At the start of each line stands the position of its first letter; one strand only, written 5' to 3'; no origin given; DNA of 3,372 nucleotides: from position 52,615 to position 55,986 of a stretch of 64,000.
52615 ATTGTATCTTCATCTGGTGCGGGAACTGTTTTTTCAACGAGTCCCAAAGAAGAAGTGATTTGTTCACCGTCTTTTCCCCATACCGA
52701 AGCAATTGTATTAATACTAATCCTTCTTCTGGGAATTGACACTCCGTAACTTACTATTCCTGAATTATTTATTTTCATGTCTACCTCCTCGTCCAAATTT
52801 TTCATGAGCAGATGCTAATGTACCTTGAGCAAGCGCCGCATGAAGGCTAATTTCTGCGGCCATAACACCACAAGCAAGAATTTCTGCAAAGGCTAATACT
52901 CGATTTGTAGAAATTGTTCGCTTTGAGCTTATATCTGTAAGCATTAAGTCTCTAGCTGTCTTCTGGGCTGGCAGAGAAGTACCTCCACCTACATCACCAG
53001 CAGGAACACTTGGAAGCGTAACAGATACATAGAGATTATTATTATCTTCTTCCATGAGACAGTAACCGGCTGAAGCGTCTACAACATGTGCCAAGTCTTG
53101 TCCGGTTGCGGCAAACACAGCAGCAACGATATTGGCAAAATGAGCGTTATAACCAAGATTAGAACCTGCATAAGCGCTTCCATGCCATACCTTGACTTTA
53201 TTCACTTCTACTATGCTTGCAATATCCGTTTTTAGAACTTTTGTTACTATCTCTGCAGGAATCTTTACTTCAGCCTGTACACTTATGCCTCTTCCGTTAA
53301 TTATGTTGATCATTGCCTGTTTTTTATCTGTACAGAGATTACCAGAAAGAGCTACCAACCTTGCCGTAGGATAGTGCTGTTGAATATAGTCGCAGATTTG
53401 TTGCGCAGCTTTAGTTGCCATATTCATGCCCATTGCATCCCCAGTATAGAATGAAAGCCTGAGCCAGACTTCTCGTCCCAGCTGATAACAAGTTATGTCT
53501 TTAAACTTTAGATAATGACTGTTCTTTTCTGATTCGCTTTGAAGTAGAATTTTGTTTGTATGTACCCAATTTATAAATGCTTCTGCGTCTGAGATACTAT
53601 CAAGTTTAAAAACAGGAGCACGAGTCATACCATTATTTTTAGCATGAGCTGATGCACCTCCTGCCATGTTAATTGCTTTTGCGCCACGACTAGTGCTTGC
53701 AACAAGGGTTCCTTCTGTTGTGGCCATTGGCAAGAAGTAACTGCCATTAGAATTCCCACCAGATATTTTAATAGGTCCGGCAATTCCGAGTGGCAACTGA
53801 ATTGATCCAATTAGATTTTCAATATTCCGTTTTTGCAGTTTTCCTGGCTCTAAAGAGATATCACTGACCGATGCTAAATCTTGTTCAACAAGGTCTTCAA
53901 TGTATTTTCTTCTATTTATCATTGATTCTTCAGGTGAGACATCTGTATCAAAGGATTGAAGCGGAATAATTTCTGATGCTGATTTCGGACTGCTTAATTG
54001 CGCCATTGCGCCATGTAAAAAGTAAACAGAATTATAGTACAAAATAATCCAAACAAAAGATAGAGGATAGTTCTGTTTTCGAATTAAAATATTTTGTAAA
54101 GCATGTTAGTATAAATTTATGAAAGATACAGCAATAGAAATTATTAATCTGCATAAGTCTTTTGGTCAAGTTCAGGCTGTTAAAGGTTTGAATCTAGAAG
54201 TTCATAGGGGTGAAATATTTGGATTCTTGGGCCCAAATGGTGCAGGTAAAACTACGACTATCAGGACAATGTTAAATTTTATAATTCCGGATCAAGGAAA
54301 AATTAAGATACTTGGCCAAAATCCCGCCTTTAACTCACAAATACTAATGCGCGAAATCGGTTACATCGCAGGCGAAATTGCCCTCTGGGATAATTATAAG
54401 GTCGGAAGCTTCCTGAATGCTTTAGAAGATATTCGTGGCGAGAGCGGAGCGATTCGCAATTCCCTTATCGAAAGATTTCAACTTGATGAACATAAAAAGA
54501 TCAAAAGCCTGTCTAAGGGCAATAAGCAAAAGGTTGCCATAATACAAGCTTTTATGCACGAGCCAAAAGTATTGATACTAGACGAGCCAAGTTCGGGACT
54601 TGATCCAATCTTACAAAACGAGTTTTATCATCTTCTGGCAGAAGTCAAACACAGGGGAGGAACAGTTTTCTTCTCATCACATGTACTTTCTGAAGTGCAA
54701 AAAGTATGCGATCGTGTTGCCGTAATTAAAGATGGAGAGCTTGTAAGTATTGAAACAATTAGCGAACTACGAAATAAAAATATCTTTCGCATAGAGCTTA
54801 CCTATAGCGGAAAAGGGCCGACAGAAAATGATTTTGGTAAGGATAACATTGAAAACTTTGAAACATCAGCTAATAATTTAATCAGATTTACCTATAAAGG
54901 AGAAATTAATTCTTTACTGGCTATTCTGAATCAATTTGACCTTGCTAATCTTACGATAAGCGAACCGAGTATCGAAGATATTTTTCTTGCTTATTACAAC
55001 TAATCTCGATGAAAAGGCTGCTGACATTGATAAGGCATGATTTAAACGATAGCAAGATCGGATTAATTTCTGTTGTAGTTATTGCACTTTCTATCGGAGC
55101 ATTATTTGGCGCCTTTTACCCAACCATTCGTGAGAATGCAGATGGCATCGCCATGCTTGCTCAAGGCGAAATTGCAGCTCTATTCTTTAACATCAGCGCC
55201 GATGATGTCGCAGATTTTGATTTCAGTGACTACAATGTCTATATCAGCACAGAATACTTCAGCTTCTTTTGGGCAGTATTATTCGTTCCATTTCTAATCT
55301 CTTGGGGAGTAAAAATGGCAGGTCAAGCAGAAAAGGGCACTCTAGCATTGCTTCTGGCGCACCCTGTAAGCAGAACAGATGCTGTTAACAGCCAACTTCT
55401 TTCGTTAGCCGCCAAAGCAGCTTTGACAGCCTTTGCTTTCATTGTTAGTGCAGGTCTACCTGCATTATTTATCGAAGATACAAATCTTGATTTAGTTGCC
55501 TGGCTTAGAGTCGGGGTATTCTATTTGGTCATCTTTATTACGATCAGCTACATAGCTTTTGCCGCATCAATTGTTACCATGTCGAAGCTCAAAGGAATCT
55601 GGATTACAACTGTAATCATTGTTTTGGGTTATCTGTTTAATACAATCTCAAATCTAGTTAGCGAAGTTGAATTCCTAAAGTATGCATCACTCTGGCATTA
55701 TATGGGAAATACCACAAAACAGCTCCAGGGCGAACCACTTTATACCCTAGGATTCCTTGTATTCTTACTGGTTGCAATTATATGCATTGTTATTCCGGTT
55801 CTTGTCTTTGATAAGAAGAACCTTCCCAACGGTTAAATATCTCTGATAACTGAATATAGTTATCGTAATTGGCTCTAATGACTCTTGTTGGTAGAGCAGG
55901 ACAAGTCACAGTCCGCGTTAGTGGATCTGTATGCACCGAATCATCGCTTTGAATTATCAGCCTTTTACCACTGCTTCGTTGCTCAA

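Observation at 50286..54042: Archaeal-type mevalonate upper-pathway cassette (class I HMGR - HMGCS - thiolase - DUF35) directly upstream of, and co-directional with, the atp operon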

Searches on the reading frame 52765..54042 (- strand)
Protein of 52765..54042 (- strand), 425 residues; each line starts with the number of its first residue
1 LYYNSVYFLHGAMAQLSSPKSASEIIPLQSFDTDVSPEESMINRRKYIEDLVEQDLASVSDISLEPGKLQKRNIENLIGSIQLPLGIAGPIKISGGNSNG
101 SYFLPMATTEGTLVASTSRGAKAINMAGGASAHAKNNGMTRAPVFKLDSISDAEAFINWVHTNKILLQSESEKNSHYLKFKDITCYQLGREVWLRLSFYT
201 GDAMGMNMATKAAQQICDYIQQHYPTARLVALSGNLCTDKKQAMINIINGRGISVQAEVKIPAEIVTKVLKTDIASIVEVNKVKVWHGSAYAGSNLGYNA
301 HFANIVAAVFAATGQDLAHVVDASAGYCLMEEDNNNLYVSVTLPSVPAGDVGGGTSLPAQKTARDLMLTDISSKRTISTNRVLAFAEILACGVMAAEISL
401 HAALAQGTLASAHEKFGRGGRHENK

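Call 3: search_protein_families(library=pfam, proteins=[window:52765-54042:-], max_evalue=0.01)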
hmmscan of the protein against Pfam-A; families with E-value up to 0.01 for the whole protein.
window:52765-54042:- (425 aa): 1 family
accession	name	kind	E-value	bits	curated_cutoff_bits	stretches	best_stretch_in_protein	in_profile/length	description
PF00368.23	HMG-CoA_red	-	6.3e-117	391.1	27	1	42-418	3-368/368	Hydroxymethylglutaryl-coenzyme A reductase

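Call 4: search_protein_families(library=ncbifam, proteins=[window:52765-54042:-], max_evalue=0.01)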
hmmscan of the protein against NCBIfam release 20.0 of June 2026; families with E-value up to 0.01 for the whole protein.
window:52765-54042:- (425 aa): 3 families
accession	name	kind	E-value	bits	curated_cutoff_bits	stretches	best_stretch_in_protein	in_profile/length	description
TIGR00533.1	HMG_CoA_R_NADP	equivalog_domain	4.2e-119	398.1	441.8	1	26-418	15-402/402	hydroxymethylglutaryl-CoA reductase (NADPH)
TIGR00920.1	2A060605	subfamily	2e-100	337.3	778.35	1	68-418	519-869/887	hydroxymethylglutaryl-CoA reductase (NADPH)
TIGR00532.1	HMG_CoA_R_NAD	equivalog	4.1e-14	52.6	259.95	1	39-240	30-236/395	hydroxymethylglutaryl-CoA reductase, degradative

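Call 43: search_solved_structures(query=window:52765-54006:-, max_evalue=1e-20, show_alignments=1)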
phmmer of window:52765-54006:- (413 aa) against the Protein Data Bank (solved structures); distinct sequences matched with E-value up to 1e-20: 6.
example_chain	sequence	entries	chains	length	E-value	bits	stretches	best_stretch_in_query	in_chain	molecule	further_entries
6hr7_A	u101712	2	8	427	4.3e-90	305.7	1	12-406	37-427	HMG-CoA reductase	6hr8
8ecg_A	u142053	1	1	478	9.5e-78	265.1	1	63-409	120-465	3-hydroxy-3-methylglutaryl-coenzyme A reductase 1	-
7uli_AAA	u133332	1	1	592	1.7e-77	264.2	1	63-409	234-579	3-hydroxy-3-methylglutaryl-coenzyme A reductase 1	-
2q1l_A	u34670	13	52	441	6.4e-73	249.2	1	62-403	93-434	3-hydroxy-3-methylglutaryl-coenzyme A reductase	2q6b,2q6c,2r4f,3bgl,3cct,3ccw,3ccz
1dq8_A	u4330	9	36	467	7.6e-73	249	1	62-404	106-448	PROTEIN (HMG-COA REDUCTASE) | HMG-COA REDUCTASE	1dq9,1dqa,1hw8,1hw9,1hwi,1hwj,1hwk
8pkn_A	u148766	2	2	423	3.4e-71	243.5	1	62-395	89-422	3-hydroxy-3-methylglutaryl-coenzyme A reductase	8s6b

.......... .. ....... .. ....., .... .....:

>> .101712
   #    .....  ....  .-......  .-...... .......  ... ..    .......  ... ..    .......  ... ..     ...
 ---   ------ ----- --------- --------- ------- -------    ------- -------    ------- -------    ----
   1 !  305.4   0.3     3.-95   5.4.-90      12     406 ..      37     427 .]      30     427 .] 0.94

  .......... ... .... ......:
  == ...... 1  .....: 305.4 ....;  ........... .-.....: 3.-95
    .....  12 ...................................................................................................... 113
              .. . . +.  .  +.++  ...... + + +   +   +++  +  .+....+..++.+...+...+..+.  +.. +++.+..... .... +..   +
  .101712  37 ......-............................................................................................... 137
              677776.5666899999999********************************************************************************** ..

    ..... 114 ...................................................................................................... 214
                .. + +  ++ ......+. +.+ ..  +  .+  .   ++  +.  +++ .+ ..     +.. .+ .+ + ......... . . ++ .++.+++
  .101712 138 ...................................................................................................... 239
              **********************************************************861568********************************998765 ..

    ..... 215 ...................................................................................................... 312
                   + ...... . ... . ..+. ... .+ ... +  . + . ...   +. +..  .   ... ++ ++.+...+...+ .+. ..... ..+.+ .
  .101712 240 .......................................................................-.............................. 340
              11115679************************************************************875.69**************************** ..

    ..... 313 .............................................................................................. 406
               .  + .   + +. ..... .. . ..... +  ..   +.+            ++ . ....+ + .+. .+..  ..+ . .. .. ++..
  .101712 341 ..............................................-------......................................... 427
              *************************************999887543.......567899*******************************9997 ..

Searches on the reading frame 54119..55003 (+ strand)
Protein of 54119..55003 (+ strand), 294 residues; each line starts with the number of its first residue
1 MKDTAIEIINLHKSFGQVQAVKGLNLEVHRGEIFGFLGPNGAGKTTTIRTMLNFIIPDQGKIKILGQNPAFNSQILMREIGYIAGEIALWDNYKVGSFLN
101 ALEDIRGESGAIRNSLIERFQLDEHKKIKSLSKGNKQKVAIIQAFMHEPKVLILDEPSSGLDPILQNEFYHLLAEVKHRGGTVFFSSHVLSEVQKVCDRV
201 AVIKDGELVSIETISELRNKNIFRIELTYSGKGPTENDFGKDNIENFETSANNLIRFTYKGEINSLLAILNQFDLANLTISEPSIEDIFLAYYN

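Call 12: search_protein_families(library=pfam, proteins=[window:54119-55003:+], max_evalue=0.001)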
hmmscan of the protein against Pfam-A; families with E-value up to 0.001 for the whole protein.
window:54119-55003:+ (294 aa): 3 families
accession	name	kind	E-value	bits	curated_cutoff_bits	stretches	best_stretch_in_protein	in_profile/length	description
PF00005.33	ABC_tran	-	1.1e-27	97.7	25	1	22-158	2-136/137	ABC transporter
PF13304.12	AAA_21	-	3.7e-12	47.4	27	1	130-188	237-298/304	AAA domain, putative AbiEii toxin, Type IV TA system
PF13732.12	DrrA1-3_C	-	0.00046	21.3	27.4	0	218-292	7-80/81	ATP-binding protein DrrA1-3-like, C-terminal domain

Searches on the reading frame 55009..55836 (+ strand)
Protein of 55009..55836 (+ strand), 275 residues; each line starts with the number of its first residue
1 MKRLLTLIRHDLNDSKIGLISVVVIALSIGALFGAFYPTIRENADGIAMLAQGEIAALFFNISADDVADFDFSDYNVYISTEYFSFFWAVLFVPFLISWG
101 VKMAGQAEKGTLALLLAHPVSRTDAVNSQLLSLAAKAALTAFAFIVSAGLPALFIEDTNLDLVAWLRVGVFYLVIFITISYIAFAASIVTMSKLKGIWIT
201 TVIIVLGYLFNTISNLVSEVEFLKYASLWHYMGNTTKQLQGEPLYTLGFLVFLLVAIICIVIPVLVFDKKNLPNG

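Call 12: search_protein_families(library=pfam, proteins=[window:55009-55836:+], max_evalue=0.001)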
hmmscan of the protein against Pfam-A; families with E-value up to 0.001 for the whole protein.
window:55009-55836:+ (275 aa): 1 family
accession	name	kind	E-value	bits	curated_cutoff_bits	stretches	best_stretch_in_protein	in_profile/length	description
PF12679.13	ABC2_membrane_2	-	2.9e-11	43.6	27.2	1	15-269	14-280/283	ABC-2 family transporter protein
